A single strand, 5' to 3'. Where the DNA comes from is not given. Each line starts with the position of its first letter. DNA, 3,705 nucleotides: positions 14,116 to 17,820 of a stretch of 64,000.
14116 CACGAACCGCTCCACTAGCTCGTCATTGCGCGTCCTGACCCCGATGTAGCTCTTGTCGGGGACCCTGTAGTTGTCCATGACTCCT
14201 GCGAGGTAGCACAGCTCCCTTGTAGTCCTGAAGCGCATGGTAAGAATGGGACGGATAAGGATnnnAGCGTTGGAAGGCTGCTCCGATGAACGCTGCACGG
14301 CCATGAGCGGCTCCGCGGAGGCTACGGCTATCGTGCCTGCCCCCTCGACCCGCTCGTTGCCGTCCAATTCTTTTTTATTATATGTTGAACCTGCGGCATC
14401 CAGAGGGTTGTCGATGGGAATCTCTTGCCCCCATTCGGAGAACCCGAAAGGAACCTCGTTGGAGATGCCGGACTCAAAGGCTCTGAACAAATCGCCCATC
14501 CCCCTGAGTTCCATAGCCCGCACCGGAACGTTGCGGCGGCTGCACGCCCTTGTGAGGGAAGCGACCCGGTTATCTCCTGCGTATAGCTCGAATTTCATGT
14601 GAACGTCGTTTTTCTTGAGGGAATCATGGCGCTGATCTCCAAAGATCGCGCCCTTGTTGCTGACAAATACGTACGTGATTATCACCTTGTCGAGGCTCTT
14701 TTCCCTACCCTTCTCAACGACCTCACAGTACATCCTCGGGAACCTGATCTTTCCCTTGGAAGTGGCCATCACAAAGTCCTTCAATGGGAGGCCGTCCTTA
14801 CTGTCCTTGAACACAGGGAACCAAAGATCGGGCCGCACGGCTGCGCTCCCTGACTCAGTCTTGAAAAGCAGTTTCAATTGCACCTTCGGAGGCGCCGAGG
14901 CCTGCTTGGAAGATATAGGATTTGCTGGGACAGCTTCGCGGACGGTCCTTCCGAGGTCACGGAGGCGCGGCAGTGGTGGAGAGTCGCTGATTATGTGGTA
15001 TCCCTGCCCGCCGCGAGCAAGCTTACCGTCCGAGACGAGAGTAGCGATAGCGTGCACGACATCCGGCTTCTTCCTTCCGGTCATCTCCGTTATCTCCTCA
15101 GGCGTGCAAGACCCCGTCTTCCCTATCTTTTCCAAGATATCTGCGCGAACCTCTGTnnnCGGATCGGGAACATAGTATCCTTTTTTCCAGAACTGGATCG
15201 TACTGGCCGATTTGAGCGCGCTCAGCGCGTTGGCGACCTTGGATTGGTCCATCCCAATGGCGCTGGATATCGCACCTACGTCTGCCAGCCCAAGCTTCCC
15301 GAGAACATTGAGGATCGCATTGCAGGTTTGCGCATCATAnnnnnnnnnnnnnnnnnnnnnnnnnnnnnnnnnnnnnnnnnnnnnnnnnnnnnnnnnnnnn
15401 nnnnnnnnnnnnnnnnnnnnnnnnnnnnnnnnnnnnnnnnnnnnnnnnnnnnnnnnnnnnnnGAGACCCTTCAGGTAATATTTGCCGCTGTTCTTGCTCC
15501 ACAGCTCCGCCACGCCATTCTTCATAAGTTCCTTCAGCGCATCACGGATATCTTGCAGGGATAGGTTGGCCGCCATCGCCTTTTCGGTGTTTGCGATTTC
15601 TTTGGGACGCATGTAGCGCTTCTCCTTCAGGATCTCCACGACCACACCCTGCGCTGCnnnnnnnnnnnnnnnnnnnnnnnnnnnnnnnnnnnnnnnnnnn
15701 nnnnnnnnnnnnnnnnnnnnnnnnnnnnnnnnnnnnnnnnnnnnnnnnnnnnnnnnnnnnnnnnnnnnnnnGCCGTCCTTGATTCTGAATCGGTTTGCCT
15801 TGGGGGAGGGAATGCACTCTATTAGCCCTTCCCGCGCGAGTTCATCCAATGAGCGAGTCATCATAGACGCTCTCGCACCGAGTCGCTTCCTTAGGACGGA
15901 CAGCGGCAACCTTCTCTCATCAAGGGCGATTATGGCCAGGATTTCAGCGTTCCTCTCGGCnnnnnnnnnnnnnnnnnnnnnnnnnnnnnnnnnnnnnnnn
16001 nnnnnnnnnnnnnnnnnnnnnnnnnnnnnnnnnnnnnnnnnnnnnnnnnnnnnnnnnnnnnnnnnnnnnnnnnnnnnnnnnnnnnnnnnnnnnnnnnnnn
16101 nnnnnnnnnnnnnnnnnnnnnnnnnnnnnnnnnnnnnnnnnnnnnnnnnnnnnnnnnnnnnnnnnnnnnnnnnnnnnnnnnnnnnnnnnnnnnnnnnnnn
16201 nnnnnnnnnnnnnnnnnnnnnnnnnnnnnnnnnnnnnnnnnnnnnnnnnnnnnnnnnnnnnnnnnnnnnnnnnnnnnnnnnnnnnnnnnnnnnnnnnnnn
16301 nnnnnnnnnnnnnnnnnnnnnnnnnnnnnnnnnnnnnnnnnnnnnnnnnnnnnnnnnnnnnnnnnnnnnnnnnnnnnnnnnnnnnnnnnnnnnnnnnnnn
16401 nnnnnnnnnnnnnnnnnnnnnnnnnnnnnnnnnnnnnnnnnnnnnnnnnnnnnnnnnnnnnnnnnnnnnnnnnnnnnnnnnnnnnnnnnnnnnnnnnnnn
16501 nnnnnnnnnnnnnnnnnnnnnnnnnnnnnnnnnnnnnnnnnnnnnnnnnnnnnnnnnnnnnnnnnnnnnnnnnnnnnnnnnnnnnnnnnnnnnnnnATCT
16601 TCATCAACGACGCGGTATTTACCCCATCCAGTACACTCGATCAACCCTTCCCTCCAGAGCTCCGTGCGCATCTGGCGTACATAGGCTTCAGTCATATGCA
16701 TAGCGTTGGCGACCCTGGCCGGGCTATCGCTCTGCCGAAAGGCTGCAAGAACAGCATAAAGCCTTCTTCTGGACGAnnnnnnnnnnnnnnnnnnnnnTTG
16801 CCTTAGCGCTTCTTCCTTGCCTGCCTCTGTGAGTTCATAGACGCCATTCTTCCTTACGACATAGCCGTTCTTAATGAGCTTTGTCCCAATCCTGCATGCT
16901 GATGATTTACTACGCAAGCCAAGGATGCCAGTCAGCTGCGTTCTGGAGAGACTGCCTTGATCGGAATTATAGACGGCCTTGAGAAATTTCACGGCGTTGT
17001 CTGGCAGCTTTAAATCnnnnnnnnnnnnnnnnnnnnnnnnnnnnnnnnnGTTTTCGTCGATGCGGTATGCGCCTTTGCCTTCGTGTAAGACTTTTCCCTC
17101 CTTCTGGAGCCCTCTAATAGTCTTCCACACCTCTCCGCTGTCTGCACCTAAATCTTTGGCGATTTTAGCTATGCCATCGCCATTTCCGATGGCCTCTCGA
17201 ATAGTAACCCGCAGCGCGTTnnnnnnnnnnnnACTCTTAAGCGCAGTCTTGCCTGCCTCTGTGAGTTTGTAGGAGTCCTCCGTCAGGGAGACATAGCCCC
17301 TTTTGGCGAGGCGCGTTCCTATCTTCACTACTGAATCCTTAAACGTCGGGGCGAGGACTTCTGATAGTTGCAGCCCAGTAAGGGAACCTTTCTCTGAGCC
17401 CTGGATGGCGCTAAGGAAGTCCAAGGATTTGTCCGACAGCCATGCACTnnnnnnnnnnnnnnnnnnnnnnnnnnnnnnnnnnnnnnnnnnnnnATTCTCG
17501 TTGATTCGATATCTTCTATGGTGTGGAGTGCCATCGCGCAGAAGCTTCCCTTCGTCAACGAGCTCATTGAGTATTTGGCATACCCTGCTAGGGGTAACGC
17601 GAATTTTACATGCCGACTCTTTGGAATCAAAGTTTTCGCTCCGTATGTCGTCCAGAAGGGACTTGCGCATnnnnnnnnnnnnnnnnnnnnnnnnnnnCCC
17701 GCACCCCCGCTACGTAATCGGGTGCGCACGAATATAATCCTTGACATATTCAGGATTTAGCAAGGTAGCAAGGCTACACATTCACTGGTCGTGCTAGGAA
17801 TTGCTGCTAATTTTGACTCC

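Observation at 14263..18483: Low-GC two-gene island beside the 16S gene: a 229-aa orphan plus a 1,144-aa protein made of about nine tandem winged-helix modules and an unrecognisable C-terminal domain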

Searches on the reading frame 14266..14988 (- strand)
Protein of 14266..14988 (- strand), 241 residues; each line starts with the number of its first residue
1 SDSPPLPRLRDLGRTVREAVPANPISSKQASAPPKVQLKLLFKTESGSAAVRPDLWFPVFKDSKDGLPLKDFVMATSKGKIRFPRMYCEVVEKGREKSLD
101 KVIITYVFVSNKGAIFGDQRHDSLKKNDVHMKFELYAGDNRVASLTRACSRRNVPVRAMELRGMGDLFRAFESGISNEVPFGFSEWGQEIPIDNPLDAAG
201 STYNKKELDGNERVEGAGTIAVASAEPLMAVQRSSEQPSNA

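Call 29: find_homologous_proteins(query=window:14266-14988:-, max_evalue=10)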
Query seq(241 aa): 1227 candidates shared short words with the query, none scored E <= 10.

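Call 36: find_related_loci(query=A2, collection=genome_contigs, flank=10000)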
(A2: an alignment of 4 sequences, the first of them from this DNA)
Query A2 (202 aa) in genome_contigs; peptide patterns used: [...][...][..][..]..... (x = any residue, [..] = any of these).
12 stretches matched a pattern, but none encodes a relative of the query by tblastn (E <= 1e-3).

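Call 44: predict_structure(alignment_id=A2)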
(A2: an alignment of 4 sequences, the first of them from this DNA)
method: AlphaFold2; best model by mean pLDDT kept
length: 202 residues; sequences in the alignment: 4
mean_pLDDT: 63.4   pTM: 0.60
mean pLDDT of the five models: 63.4, 62.9, 57.0, 56.2, 50.3
residues with pLDDT >= 90: 2; 70-90: 93; 50-70: 41; < 50: 66
segments of 3 or more residues with pLDDT < 50: 1-11, 74-84, 159-187, 189-198, 200-202
pLDDT, mean of each block of 10 residues (from residue 1): 34 71 75 80 85 86 87 48 51 58 79 89 84 76 67 57 38 32 36 40 40
secondary structure, 60 per line:
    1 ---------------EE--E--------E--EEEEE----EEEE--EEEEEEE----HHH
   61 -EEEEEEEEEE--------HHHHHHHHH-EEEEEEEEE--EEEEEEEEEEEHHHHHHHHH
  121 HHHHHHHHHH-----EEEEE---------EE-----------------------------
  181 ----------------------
elements in order: E32-36 E41-44 E47-53 E62-71 H80-88 E90-98 E101-111 H112-130 E136-140

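Call 47: fold_search(model_id=the predicted structure, library=pdb)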
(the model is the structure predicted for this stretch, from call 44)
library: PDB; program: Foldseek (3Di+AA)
matches with E <= 10: 1503; with E <= 0.001: 0
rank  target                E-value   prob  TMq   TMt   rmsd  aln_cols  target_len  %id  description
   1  2plg_B                7.8e-02  0.72  0.25  0.32   8.8       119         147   16  Crystal structure of T110839 protein from Synechococcus elongatus (released 2007-05-01)
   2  5a76_D                1.3e-01  0.44  0.22  0.33   9.6        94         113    8  KSHV LANA (ORF73) C-terminal domain, open non-ring conformation: orthorhombic crystal form (released 2015-10-28)
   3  5a76_C                1.4e-01  0.41  0.22  0.33   9.8       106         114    8  KSHV LANA (ORF73) C-terminal domain, open non-ring conformation: orthorhombic crystal form (released 2015-10-28)
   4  5a76_E                1.6e-01  0.38  0.22  0.33  11.4       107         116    7  KSHV LANA (ORF73) C-terminal domain, open non-ring conformation: orthorhombic crystal form (released 2015-10-28)
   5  5fmz_D                1.6e-01  0.08  0.16  0.07  17.8       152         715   12  Crystal structure of Influenza B polymerase with bound 5' vRNA (released 2016-01-13)
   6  5a76_H                1.7e-01  0.35  0.22  0.33   9.9       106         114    8  KSHV LANA (ORF73) C-terminal domain, open non-ring conformation: orthorhombic crystal form (released 2015-10-28)
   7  6bpa_E                1.7e-01  0.15  0.15  0.14  13.7        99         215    8  Plasmodium vivax reticulocyte binding protein 2b (PvRBP2b) bound to monoclonal antibody 3E9 (released 2018-06-20)
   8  5h5w_A                2.0e-01  0.11  0.14  0.15  17.7       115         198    5  Crystal structure of the flagellar cap protein FliD D2-D3 domains from Escherichia coli (released 2017-02-22)
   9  4k59                  2.2e-01  0.18  0.10  0.27  12.1        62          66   10  Crystal Structure of Pseudomonas Aeruginosa RsmF (released 2013-08-28)
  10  6vu7_C                2.3e-01  0.63  0.25  0.32   5.5        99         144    7  Crystal structure of YbjN, a putative transcription regulator from E. coli (released 2020-03-11)
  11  6pwo_A                2.3e-01  0.41  0.26  0.21  16.8       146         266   10  MscS DDM (released 2020-01-08)
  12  1yz7                  2.4e-01  0.51  0.21  0.24   4.6        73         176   16  Crystal structure of a C-terminal segment of the alpha subunit of aIF2 from Pyrococcus abyssi (released 2005-06-28)
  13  1mhh_D                2.4e-01  0.25  0.16  0.15   8.6        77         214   14  Structure of P. magnus protein L mutant bound to a mouse Fab (released 2003-01-14)
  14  2joq_MODEL_1_A        2.6e-01  0.66  0.23  0.40   5.2        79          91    5  Solution Structure of Protein HP0495 from H. pylori; Northeast structural genomics consortium target PT2; Onta (released 2007-04-03)
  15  6vu7_A                2.6e-01  0.60  0.31  0.41   7.5       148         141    7  Crystal structure of YbjN, a putative transcription regulator from E. coli (released 2020-03-11)
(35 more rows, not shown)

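Call 55: find_related_loci(query=A2, collection=metagenome_contigs, flank=10000)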
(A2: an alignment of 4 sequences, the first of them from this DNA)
Query A2 (202 aa) in metagenome_contigs; peptide patterns used: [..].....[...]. (x = any residue, [..] = any of these).
32 stretches matched a pattern, but none encodes a relative of the query by tblastn (E <= 1e-3).

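Call 56: find_related_loci(query=A2, collection=viral_contigs, flank=10000)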
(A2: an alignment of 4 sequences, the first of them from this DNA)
Query A2 (202 aa) in viral_contigs; peptide patterns used: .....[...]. (x = any residue, [..] = any of these).
15 stretches matched a pattern, but none encodes a relative of the query by tblastn (E <= 1e-3).

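Call 95: fold_search(model_id=the predicted structure, library=viral)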
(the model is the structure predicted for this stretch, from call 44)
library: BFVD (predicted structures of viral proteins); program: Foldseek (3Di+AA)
matches with E <= 10: 1038; with E <= 0.001: 0
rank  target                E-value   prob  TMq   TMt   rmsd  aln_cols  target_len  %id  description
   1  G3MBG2                1.2e-02  0.84  0.25  0.32   6.9       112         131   12  Gp100 [Bacillus phage G]
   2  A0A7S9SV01            4.6e-02  0.93  0.30  0.28   5.8       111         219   13  (no name in the UniProt tables at hand)
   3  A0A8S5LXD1            5.8e-02  0.54  0.22  0.35   8.1       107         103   11  Uncharacterized protein [Myoviridae sp. ctZgq1]
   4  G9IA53                6.1e-02  0.47  0.26  0.08  22.0       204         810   14  (no name in the UniProt tables at hand)
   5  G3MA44                6.1e-02  0.44  0.23  0.29  11.6       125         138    7  Gp303 [Bacillus phage G]
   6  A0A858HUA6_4          7.2e-02  0.57  0.25  0.05   9.8       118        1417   14  Replicase polyprotein 1ab (Fragment) [Coronaviridae sp.]
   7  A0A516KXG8            8.6e-02  0.77  0.27  0.36   7.4       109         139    9  (no name in the UniProt tables at hand)
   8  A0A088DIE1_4          9.1e-02  0.57  0.25  0.05  12.9       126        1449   13  ORF1ab polyprotein [Bat Hp-betacoronavirus/Zhejiang2013]
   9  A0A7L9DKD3            9.1e-02  0.47  0.27  0.17  15.9       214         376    9  E4.3 protein [Passerine adenovirus 1]
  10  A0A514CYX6            9.6e-02  0.80  0.23  0.35   5.3        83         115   16  Uncharacterized protein [Leviviridae sp.]
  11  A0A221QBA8            9.6e-02  0.28  0.18  0.17   9.2        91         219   15  Polymerase PA (Fragment) [Influenza B virus (B/New York/WC-LVD-15-023/2015)]
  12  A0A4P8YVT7            9.6e-02  0.23  0.19  0.12   9.8       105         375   12  Polymerase PA (Fragment) [Influenza A virus]
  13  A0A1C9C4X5            1.0e-01  0.51  0.22  0.33   8.2        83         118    8  Uncharacterized protein [Heterosigma akashiwo virus 01]
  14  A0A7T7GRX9            1.0e-01  0.38  0.21  0.23   8.6       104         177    8  (no name in the UniProt tables at hand)
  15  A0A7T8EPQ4            1.1e-01  0.51  0.23  0.28  23.0       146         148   12  Uncharacterized protein [Erwinia phage pEa_SNUABM_5]
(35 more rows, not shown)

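Call 127: search_protein_families(library=pfam, proteins=[window:14266-14871:-], max_evalue=10)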
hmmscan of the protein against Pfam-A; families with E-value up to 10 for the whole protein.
seq(202 aa): 0 families

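Call 128: search_solved_structures(query=A2, max_evalue=10)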
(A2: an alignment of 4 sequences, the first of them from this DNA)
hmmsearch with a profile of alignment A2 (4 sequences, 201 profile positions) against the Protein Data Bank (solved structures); distinct sequences matched with E-value up to 10: 6.
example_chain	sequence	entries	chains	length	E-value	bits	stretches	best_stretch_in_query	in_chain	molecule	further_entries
7xli_A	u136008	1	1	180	0.31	14.1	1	10-41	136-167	Iron-regulated surface determinant protein B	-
5d1x_E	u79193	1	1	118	0.57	13.2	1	10-41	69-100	Iron-regulated surface determinant protein B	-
6p9h_B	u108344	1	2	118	0.57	13.2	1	10-41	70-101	Iron-regulated heme-iron binding protein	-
5d1q_E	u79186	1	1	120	0.59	13.2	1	10-41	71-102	Iron-regulated surface determinant protein B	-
3rtl_A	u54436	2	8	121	0.59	13.2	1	10-41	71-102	Iron-regulated surface determinant protein B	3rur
7z4b_EA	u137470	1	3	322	0.89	12.6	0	113-158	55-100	Putative tail tip fiber protein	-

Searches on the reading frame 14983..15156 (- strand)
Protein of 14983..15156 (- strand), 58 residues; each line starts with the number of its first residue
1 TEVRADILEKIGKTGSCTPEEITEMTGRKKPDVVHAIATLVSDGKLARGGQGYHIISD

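Call 50: search_protein_families(library=pfam, proteins=[window:14983-15156:-], max_evalue=1)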
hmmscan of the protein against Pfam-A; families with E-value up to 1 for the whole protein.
seq(58 aa): 5 families
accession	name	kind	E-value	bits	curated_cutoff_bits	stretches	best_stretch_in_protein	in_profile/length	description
PF12802.13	MarR_2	-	0.0023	18.5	27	1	5-47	8-51/61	MarR family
PF01047.28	MarR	-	0.0053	17.1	24.6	1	1-48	2-49/59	MarR family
PF25213.1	HVO_A0261_N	-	0.061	13.7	35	1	2-55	11-63/86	HVO_A0261 N-terminal domain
PF09339.16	HTH_IclR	-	0.074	13.3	22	1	6-46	7-48/52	IclR helix-turn-helix domain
PF25212.1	HVO_A0114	-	0.13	12.6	27.6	1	1-45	21-65/84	HVO_A0114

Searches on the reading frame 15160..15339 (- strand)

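Call 50: search_protein_families(library=pfam, proteins=[window:15160-15339:-], max_evalue=1)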
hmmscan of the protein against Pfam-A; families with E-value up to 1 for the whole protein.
seq(60 aa): 8 families
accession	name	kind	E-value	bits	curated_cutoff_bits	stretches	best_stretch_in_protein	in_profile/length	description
PF08221.17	HTH_9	-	0.0067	17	23.4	1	5-52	14-61/62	RNA polymerase III subunit RPC82 helix-turn-helix domain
PF01978.25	TrmB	-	0.012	15.9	25.6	1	13-52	18-56/68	Sugar-specific transcriptional regulator TrmB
PF01022.26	HTH_5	-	0.039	14.3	22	1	8-45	6-42/47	Bacterial regulatory protein, arsR family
PF08222.17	HTH_CodY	-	0.041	13.9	27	1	23-49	9-35/61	CodY helix-turn-helix domain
PF13545.12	HTH_Crp_2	-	0.051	14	27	1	24-60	28-64/70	Crp-like helix-turn-helix domain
PF17762.8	HTH_ParB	-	0.12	13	22.6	1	23-49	25-51/102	ParB HTH domain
PF25212.1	HVO_A0114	-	0.27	11.5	27.6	1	9-54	27-72/84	HVO_A0114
PF14394.12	DUF4423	-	0.29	11.4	30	1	14-56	30-74/165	Domain of unknown function (DUF4423)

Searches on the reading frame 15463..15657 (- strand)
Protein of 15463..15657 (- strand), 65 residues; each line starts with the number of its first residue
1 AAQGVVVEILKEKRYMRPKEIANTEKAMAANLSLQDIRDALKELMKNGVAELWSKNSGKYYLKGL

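Call 50: search_protein_families(library=pfam, proteins=[window:15463-15657:-], max_evalue=1)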
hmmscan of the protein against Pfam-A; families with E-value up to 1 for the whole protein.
seq(65 aa): 5 families
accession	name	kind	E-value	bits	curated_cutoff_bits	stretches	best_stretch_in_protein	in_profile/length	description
PF14947.12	HTH_45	-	0.014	15.9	25.5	1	5-62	7-58/77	Winged helix-turn-helix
PF09105.16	SelB-wing_1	-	0.025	14.8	25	1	5-49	6-46/59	Elongation factor SelB, winged helix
PF08679.17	DsrD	-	0.032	15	24.2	1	5-61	4-60/65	Dissimilatory sulfite reductase D (DsrD)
PF10730.14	DUF2521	-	0.12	12.9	25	1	6-51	3-45/146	Protein of unknown function (DUF2521)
PF06136.19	SOK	-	0.14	12.9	24.3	1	11-64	9-61/89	SOSEKI protein DIX-like domain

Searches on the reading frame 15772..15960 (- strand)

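Call 50: search_protein_families(library=pfam, proteins=[window:15772-15960:-], max_evalue=1)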
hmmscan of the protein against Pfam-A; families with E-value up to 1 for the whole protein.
seq(63 aa): 10 families
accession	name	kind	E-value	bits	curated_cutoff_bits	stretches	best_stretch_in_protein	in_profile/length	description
PF01047.28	MarR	-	0.00012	22.3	24.6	1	15-54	15-54/59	MarR family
PF12802.13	MarR_2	-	0.00083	19.9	27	1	6-54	9-57/61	MarR family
PF13463.12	HTH_27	-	0.0018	19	22.2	1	4-57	5-61/68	Winged helix DNA-binding domain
PF09339.16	HTH_IclR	-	0.012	15.9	22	1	2-48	3-49/52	IclR helix-turn-helix domain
PF13545.12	HTH_Crp_2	-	0.033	14.6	27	1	25-50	30-54/70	Crp-like helix-turn-helix domain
PF08100.18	Dimerisation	-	0.038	14.2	25.6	1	7-58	30-81/93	O-methyltransferase dimerisation domain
PF25213.1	HVO_A0261_N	-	0.039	14.3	35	1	11-48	18-55/86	HVO_A0261 N-terminal domain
PF00392.27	GntR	-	0.065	13.3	27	1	16-49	22-56/64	Bacterial regulatory proteins, gntR family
PF13412.12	HTH_24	-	0.14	12.2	21.9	1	6-48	7-48/48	Winged helix-turn-helix DNA-binding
PF03297.21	Ribosomal_S25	-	0.2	12.3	28.8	1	21-51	60-90/101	S25 ribosomal protein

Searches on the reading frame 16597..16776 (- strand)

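Call 50: search_protein_families(library=pfam, proteins=[window:16597-16776:-], max_evalue=1)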
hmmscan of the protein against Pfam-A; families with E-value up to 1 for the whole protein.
seq(60 aa): 2 families
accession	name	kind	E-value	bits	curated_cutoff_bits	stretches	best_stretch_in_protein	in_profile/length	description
PF04687.17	Microvir_H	-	0.041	13.7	22.7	1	10-58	181-229/310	Microvirus H protein (pilot protein)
PF09339.16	HTH_IclR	-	0.19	12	22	1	5-47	4-49/52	IclR helix-turn-helix domain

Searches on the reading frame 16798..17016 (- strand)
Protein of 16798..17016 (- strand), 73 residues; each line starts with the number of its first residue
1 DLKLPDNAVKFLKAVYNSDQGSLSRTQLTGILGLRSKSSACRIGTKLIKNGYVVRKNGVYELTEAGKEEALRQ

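Call 50: search_protein_families(library=pfam, proteins=[window:16798-17016:-], max_evalue=1)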
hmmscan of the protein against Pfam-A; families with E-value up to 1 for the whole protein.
seq(73 aa): 5 families
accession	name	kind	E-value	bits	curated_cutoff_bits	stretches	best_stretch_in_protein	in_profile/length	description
PF25213.1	HVO_A0261_N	-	0.00055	20.2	35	1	20-67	22-68/86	HVO_A0261 N-terminal domain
PF12802.13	MarR_2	-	0.0099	16.5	27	1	4-56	3-53/61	MarR family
PF01325.25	Fe_dep_repress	-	0.012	16.2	26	1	6-55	4-54/60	Iron dependent repressor, N-terminal DNA binding domain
PF14947.12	HTH_45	-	0.043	14.3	25.5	1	46-68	42-64/77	Winged helix-turn-helix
PF01047.28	MarR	-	0.17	12.2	24.6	1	19-56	14-50/59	MarR family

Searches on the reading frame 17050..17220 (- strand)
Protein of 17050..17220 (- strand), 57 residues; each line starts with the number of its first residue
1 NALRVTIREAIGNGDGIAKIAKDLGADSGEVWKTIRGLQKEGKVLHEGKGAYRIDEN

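Call 50: search_protein_families(library=pfam, proteins=[window:17050-17220:-], max_evalue=1)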
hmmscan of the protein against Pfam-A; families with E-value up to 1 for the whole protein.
seq(57 aa): 3 families
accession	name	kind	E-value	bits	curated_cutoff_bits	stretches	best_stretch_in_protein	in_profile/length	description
PF22451.2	NirdL-like_HTH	-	0.017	15.1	27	1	18-42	20-44/47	Siroheme decarboxylase NirDL-like HTH domain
PF25051.1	WHD_MCM8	-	0.083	13.4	26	1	17-54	41-78/80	MCM8 winged helix domain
PF21128.4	MCM4_WHD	-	0.11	13.1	24.4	1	28-53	46-71/75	MCM4, winged helix domain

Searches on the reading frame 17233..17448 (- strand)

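Call 50: search_protein_families(library=pfam, proteins=[window:17233-17448:-], max_evalue=1)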
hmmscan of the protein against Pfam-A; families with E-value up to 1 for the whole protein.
seq(72 aa): 3 families
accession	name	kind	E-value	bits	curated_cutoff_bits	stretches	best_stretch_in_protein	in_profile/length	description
PF15121.11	TMEM71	-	0.036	14.2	27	1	41-70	63-92/152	TMEM71 protein family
PF25213.1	HVO_A0261_N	-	0.11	12.8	35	1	45-70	46-71/86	HVO_A0261 N-terminal domain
PF14947.12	HTH_45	-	0.15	12.5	25.5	1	46-71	42-67/77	Winged helix-turn-helix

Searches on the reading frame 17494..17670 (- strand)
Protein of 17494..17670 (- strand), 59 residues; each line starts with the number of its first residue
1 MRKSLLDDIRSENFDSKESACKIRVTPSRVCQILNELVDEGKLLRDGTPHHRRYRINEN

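Call 50: search_protein_families(library=pfam, proteins=[window:17494-17670:-], max_evalue=1)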
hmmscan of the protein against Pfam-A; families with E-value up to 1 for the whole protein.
seq(59 aa): 1 family
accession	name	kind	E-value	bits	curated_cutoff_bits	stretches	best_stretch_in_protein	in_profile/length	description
PF16726.11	OCRL_clath_bd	-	0.11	13.3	27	1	16-43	60-87/101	Inositol polyphosphate 5-phosphatase clathrin binding domain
